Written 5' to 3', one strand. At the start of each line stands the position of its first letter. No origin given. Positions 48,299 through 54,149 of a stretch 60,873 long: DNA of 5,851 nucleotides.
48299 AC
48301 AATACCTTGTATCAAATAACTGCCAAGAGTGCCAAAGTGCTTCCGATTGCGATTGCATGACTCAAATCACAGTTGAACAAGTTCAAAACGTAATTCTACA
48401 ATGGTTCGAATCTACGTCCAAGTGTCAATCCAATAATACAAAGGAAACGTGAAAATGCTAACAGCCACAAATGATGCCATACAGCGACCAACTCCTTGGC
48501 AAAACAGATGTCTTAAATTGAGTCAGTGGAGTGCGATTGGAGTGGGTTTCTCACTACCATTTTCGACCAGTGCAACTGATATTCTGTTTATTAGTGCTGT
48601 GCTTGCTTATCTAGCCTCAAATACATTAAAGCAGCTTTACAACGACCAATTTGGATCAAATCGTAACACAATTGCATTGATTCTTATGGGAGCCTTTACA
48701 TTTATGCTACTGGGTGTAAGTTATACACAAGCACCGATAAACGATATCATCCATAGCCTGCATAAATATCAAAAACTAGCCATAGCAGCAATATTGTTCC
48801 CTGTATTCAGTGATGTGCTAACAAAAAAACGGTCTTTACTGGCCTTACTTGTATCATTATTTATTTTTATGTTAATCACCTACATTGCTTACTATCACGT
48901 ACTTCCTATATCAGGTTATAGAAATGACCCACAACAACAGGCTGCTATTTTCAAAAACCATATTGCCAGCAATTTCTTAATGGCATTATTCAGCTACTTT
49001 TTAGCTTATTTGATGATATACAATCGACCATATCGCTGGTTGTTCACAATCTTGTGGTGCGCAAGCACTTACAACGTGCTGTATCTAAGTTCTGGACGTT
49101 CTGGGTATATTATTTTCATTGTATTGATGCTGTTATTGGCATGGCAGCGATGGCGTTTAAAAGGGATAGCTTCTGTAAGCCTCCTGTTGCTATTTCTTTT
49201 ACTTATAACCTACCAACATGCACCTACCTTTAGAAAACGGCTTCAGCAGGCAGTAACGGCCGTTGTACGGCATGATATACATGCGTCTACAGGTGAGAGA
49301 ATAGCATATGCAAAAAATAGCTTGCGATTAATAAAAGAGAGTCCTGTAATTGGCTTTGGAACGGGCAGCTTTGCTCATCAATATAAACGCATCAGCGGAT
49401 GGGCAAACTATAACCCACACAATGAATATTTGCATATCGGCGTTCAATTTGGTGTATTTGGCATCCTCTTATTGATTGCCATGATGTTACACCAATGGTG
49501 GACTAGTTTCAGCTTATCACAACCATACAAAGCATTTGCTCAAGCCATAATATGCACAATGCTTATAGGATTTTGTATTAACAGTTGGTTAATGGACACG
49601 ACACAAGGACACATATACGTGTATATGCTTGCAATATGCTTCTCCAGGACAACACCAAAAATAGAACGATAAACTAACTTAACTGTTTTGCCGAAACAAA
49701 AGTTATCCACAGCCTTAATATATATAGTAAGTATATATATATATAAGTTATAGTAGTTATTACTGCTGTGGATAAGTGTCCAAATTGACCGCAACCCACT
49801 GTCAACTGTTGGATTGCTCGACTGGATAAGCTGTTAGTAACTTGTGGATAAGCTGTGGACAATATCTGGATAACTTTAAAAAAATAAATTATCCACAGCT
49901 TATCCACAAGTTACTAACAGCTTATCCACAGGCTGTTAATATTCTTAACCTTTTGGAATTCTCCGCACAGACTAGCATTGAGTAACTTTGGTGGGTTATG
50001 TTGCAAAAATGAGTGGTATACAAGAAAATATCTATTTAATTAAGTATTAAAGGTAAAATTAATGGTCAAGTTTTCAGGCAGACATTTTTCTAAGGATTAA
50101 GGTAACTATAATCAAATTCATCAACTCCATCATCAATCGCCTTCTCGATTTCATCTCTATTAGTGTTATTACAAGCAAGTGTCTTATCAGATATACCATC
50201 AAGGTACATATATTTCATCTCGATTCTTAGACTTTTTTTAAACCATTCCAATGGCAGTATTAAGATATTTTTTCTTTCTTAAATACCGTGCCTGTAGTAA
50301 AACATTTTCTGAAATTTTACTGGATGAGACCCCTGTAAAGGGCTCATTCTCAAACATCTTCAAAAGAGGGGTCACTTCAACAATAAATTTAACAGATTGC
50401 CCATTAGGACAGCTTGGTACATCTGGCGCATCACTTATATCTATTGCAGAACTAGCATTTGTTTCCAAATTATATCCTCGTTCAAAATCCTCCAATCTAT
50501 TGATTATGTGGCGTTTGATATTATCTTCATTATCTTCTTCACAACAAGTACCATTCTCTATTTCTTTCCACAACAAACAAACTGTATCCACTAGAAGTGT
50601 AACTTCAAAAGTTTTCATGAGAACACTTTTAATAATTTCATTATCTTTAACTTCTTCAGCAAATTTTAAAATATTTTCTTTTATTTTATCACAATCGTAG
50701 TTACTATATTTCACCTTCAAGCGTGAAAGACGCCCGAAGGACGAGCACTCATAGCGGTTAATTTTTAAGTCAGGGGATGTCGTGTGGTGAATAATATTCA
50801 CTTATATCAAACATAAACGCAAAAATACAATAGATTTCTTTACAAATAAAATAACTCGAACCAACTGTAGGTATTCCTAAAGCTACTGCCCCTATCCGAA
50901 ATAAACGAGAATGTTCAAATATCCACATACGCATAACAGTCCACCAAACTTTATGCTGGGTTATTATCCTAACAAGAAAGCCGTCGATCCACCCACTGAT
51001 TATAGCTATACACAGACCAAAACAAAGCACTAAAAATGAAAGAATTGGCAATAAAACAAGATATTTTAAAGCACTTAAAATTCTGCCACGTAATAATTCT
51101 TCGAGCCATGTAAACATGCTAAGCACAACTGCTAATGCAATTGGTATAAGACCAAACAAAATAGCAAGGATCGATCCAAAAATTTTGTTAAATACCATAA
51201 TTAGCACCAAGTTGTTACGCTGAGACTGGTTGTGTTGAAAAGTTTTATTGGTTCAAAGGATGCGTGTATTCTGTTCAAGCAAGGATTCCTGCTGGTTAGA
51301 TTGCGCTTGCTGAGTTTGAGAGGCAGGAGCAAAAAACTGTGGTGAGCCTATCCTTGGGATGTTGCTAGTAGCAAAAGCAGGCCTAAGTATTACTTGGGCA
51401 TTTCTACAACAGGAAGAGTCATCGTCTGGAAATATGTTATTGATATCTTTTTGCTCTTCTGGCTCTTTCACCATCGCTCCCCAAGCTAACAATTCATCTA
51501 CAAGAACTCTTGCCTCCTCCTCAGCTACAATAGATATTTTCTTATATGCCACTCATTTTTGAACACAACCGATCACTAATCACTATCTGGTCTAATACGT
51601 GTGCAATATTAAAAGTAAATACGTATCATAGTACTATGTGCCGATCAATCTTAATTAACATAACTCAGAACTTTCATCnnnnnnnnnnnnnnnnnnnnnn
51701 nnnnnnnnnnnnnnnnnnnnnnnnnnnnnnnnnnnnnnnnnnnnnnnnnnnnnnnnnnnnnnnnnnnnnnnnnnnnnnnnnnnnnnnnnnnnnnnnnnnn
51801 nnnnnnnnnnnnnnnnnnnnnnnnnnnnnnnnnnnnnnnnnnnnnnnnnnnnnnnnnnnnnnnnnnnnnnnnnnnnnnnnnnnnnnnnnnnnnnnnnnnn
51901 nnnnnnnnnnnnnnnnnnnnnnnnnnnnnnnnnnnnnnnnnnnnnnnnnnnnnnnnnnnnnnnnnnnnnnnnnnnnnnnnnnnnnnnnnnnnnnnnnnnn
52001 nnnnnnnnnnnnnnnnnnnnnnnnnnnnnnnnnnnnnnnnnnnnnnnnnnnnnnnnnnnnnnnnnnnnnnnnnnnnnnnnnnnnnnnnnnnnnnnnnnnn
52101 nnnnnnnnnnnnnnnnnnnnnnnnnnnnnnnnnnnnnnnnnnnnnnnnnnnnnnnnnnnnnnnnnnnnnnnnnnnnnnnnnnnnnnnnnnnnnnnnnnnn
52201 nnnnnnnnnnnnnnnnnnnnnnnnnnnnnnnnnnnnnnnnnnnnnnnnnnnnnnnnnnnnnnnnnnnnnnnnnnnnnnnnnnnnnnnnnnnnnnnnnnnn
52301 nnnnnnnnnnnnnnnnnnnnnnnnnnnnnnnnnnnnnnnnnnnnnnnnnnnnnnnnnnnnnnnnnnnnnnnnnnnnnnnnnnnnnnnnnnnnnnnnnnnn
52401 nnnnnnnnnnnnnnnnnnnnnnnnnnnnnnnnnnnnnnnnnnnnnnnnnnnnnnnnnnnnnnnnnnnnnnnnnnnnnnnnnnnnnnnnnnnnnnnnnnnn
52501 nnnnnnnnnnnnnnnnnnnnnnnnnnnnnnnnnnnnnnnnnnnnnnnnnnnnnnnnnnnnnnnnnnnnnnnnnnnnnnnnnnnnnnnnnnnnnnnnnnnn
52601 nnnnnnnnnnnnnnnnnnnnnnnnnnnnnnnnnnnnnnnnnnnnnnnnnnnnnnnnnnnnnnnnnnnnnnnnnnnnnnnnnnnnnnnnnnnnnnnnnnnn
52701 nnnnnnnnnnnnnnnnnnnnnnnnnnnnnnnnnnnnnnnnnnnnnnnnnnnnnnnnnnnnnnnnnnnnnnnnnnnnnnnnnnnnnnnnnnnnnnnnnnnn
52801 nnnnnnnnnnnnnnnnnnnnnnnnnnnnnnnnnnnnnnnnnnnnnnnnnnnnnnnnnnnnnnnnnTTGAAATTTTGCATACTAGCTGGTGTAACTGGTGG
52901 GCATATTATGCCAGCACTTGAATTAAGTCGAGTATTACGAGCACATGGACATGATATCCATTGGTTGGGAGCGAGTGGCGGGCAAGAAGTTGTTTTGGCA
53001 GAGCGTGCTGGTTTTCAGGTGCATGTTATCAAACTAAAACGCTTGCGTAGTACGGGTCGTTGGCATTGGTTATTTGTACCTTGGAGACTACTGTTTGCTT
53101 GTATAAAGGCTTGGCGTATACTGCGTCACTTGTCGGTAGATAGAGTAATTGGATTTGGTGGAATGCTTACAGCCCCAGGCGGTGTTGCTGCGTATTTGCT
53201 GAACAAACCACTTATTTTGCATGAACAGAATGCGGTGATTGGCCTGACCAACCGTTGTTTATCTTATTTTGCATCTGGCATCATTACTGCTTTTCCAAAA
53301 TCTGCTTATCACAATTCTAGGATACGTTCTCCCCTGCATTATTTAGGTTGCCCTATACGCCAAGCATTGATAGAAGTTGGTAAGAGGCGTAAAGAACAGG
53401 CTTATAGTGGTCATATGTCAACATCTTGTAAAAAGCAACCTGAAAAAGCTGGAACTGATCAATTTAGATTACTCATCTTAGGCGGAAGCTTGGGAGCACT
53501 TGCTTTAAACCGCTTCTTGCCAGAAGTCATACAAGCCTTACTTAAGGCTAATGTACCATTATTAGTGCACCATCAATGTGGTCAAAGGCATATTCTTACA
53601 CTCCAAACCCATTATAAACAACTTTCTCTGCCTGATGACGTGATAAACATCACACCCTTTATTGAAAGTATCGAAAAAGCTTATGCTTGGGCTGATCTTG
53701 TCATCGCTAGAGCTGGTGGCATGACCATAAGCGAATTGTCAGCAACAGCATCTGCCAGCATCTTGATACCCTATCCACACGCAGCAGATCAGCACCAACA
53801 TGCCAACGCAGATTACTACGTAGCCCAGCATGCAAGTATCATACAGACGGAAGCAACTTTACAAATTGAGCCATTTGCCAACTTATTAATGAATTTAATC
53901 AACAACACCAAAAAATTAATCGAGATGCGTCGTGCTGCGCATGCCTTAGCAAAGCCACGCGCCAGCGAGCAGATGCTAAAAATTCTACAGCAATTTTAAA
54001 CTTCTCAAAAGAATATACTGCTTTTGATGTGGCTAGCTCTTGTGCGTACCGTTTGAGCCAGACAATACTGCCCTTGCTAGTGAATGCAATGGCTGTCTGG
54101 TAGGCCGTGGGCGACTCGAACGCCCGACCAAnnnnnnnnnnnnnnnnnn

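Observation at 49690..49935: Dense DnaA-box cluster with TA-rich unwinding-like tract: candidate replication origin away from dnaA/gidA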

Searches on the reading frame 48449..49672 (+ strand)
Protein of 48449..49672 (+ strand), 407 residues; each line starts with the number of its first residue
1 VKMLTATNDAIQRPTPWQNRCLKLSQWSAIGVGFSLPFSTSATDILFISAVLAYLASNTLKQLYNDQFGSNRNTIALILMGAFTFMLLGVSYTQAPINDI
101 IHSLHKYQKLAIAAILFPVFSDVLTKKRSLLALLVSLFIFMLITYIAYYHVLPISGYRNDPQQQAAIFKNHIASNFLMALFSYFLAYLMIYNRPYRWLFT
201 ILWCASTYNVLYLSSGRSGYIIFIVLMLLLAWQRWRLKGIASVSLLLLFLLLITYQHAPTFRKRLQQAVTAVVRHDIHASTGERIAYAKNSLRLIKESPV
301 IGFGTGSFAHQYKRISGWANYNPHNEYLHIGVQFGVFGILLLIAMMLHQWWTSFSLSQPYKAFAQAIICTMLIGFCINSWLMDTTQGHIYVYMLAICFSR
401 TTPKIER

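Call 8: find_encoding_contigs(protein=window:48449-49672:+, flank=10000, max_places=10)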
Protein window:48449-49672:+ (407 aa): no gene with exactly this product is on record in the collection.

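Call 9: search_protein_families(library=pfam, proteins=[window:48449-49672:+], max_evalue=0.01)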
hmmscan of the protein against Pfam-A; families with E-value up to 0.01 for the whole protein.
window:48449-49672:+ (407 aa): 2 families
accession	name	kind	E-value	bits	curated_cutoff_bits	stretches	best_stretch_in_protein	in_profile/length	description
PF04932.20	Wzy_C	-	4.4e-21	75.7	31.7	1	209-343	8-149/149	O-Antigen ligase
PF14256.11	YwiC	-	0.0061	17.2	25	1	39-148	24-126/126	YwiC-like protein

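Call 34: find_homologous_proteins(query=window:48449-49672:+, max_evalue=1e-10)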
Query window:48449-49672:+ (407 aa): 26 proteins with E <= 1e-10 among 8000 candidates.
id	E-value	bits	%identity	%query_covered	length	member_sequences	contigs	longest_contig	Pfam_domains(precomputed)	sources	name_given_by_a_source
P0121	3.6e-267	904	100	100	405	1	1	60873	PF04932.21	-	-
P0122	3.4e-122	427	51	99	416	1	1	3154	PF04932.21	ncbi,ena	-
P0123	7.6e-68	248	36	96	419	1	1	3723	PF04932.21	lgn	-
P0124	9.2e-68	247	39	92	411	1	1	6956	PF04932.21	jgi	jgi:O-antigen ligase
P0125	2.5e-67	246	35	96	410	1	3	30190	PF04932.21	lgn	-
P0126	4.4e-66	242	34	94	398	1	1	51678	PF04932.21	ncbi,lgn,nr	ncbi:MAG: O-antigen ligase family protein [Gammaproteobacteria bacterium]|nr:O-antigen ligase family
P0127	2.7e-65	239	35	95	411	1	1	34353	PF04932.21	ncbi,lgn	-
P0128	1.1e-63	234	35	97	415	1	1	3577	PF04932.21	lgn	-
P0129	2.3e-62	229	34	96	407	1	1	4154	PF04932.21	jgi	jgi:O-antigen ligase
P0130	6.0e-61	225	34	92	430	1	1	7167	PF04932.21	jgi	-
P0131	3.3e-58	216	36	98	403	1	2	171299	PF04932.21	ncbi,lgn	-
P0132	1.1e-57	214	36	92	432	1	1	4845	PF04932.21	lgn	-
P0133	2.8e-57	213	34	94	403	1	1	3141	PF04932.21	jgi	jgi:O-antigen ligase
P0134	2.5e-55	206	33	99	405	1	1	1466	PF04932.21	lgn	-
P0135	4.8e-55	205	32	91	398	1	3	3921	PF04932.21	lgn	-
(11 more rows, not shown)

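Call 35: find_encoding_contigs(protein=P0122, flank=10000, max_places=3)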
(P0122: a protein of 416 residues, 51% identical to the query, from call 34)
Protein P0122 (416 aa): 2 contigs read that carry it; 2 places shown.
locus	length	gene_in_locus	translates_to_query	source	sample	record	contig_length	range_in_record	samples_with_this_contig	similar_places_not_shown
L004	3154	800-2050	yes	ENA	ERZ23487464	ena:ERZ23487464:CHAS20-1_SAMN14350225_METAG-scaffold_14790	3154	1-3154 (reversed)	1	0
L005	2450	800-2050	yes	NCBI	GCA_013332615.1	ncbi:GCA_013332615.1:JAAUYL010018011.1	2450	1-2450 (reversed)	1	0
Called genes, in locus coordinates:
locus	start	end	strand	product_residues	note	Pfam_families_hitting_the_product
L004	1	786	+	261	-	?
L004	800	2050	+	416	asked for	PF04932:Wzy_C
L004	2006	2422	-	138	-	-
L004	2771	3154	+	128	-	?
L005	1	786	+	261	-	?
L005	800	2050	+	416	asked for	PF04932:Wzy_C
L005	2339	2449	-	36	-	?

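Call 36: find_encoding_contigs(protein=P0126, flank=10000, max_places=3)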
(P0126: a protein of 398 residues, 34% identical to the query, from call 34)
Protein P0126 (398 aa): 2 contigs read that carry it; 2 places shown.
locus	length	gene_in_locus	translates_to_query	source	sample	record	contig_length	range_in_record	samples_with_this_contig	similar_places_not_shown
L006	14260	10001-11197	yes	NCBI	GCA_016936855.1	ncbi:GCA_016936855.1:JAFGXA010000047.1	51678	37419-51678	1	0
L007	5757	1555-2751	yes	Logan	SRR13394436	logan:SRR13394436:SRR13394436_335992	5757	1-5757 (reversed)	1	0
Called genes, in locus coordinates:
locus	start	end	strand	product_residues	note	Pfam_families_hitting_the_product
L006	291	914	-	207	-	PF03737:RraA-like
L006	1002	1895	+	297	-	-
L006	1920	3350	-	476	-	PF00483:NTP_transferase, PF22640:ManC_GMP_beta-helix, PF01050:MannoseP_isomer, PF07883:Cupin_2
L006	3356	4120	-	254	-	PF01171:ATP_bind_3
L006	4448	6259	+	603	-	PF00005:ABC_tran, PF02463:SMC_N (faint), PF13555:AAA_29 (faint), PF12848:ABC_tran_Xtn, PF00005:ABC_tran, PF13304:AAA_21 (weak)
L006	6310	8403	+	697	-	-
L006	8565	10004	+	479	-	PF06347:SH3_4 (weak), PF08239:SH3_3, PF18348:SH3_16, PF00877:NLPC_P60, PF13539:Peptidase_M15_4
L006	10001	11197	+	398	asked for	PF04932:Wzy_C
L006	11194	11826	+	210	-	PF00069:Pkinase (weak), PF01163:RIO1 (weak)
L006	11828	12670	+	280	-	PF00561:Abhydrolase_1, PF12146:Hydrolase_4, PF12697:Abhydrolase_6, PF08386:Abhydrolase_4 (weak)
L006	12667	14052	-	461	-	PF26363:Phospholipase-like (weak)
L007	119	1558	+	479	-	PF06347:SH3_4 (weak), PF08239:SH3_3, PF18348:SH3_16, PF00877:NLPC_P60, PF13539:Peptidase_M15_4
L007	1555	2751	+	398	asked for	PF04932:Wzy_C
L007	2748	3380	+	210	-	PF00069:Pkinase (weak), PF01163:RIO1 (weak)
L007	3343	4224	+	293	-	PF00561:Abhydrolase_1, PF12146:Hydrolase_4, PF12697:Abhydrolase_6, PF08386:Abhydrolase_4 (weak)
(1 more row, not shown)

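Call 37: find_encoding_contigs(protein=P0131, flank=10000, max_places=3)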
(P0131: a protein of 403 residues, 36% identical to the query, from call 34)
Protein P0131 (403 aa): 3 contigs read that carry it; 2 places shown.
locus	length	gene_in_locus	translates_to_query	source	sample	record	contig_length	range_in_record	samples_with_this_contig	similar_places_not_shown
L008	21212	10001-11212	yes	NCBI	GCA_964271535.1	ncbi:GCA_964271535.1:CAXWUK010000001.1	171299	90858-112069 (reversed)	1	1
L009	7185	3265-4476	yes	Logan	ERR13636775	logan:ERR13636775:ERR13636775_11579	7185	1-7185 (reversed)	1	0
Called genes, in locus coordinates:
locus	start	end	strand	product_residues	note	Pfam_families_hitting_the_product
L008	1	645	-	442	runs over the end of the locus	PF00919:UPF0004, PF04055:Radical_SAM, PF01938:TRAM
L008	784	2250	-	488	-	PF02934:GatB_N, PF02637:GatB_Yqey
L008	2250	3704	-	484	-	PF01425:Amidase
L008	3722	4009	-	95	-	PF02686:GatC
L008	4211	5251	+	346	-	PF06723:MreB_Mbl, PF00022:Actin, PF00012:HSP70, PF11104:PilM_2 (faint), PF14450:FtsA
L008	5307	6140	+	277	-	PF04085:MreC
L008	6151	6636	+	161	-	PF04093:MreD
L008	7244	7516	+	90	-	-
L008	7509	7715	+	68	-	-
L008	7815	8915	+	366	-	PF01075:Glyco_transf_9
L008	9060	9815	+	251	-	PF00535:Glycos_transf_2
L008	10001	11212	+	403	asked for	PF04932:Wzy_C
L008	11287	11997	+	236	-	PF12796:Ank_2, PF13857:Ank_5 (faint), PF24521:Ank_KRIT1 (faint), PF13606:Ank_3 (faint), PF13637:Ank_4, PF00023:Ank (weak)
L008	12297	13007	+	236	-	-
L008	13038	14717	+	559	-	-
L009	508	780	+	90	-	-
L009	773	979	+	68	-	-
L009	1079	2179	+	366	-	PF01075:Glyco_transf_9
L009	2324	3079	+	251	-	PF00535:Glycos_transf_2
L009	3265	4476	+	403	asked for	PF04932:Wzy_C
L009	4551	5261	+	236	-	PF12796:Ank_2, PF13857:Ank_5 (faint), PF24521:Ank_KRIT1 (faint), PF13606:Ank_3 (faint), PF13637:Ank_4, PF00023:Ank (weak)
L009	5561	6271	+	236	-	-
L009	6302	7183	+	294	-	?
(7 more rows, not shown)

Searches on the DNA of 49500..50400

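Call 55: search_rna_families(source=window, start=49500, end=50400, threshold=evalue, max_evalue=1)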
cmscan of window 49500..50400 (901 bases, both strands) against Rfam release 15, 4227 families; matches with E-value up to 1: 8.
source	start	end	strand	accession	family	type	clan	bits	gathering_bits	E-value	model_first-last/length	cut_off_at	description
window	49823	49928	-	RF04195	MIR6217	Gene; miRNA;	-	45.7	110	1.4e-08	1-228/228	no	MIR6217 microRNA precursor family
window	49823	49928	-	RF04225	MIR7502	Gene; miRNA;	-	40.7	71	0.0035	1-143/143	no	MIR7502 microRNA precursor family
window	49823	49928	+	RF04225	MIR7502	Gene; miRNA;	-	39.6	71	0.0057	1-143/143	no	MIR7502 microRNA precursor family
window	49833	49918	-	RF03597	MIR6438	Gene; miRNA;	-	32.8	58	0.00087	1-100/100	no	MIR6438 microRNA precursor family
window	49832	49919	-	RF00841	mir-384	Gene; miRNA;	-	31.8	72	0.0018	1-88/88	no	mir-384 microRNA precursor family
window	49837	49914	-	RF04249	mir-310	Gene; miRNA;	CL00137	24.2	48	0.0094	1-74/74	no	mir-310 microRNA precursor family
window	49838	49911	-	RF04055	mir-1261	Gene; miRNA;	-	20.4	91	0.53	1-82/82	no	mir-1261 microRNA precursor family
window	49844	49909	+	RF04127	MIR8007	Gene; miRNA;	-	18.1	195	0.85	1-226/226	no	MIR8007 microRNA precursor family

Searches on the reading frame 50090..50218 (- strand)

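Call 57: search_protein_families(library=phrogs, proteins=[window:50090-50218:-], max_evalue=0.1)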
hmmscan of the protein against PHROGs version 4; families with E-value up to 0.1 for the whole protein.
window:50090-50218:- (42 aa): 2 families
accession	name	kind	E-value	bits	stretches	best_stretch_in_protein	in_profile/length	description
phrog_28368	-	unknown function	0.055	15.2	1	8-39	33-63/65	-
phrog_7923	-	unknown function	0.061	14.6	1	14-28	13-27/51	-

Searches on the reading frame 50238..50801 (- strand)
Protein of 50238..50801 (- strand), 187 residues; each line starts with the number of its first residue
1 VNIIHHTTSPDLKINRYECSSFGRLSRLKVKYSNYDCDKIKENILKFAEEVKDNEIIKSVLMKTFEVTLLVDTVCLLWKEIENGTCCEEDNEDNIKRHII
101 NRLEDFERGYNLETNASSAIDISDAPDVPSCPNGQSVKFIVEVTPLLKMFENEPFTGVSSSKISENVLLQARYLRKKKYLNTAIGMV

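Call 9: search_protein_families(library=pfam, proteins=[window:50238-50801:-], max_evalue=0.01)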
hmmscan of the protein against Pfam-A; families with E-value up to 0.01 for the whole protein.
window:50238-50801:- (187 aa): 0 families

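Call 57: search_protein_families(library=phrogs, proteins=[window:50238-50801:-], max_evalue=0.1)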
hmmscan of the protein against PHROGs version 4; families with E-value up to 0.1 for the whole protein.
window:50238-50801:- (187 aa): 1 family
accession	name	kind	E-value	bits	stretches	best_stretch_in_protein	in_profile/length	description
phrog_28803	-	unknown function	0.064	14.3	0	30-66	16-52/81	-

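Call 62: search_protein_representatives(protein=window:50238-50801:-)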
Query: 187 residues. Proteins with E-value up to 0.001 (for the whole library): 2; up to 1e-10: 1; up to 1e-30: 1. The best 2 are listed.
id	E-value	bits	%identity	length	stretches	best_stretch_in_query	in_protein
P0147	8.1e-120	413.2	100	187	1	1-187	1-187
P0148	1.7e-04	37.6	37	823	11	68-94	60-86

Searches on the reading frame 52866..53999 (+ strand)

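Call 9: search_protein_families(library=pfam, proteins=[window:52866-53999:+], max_evalue=0.01)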
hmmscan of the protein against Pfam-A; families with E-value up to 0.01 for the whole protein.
window:52866-53999:+ (377 aa): 4 families
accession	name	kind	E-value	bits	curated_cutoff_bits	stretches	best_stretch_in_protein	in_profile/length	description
PF04101.22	Glyco_tran_28_C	-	1.4e-33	116.8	22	1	202-369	2-165/166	Glycosyltransferase family 28 C-terminal domain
PF03033.26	Glyco_transf_28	-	3.7e-26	92.3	26.2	1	4-139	2-137/139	Glycosyltransferase family 28 N-terminal domain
PF13439.12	Glyco_transf_4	-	0.00096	19.6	28.5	1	17-119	8-102/170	Glycosyltransferase Family 4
PF13579.12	Glyco_trans_4_4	-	0.0018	19.1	29.7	1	17-123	7-104/158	Glycosyl transferase 4-like domain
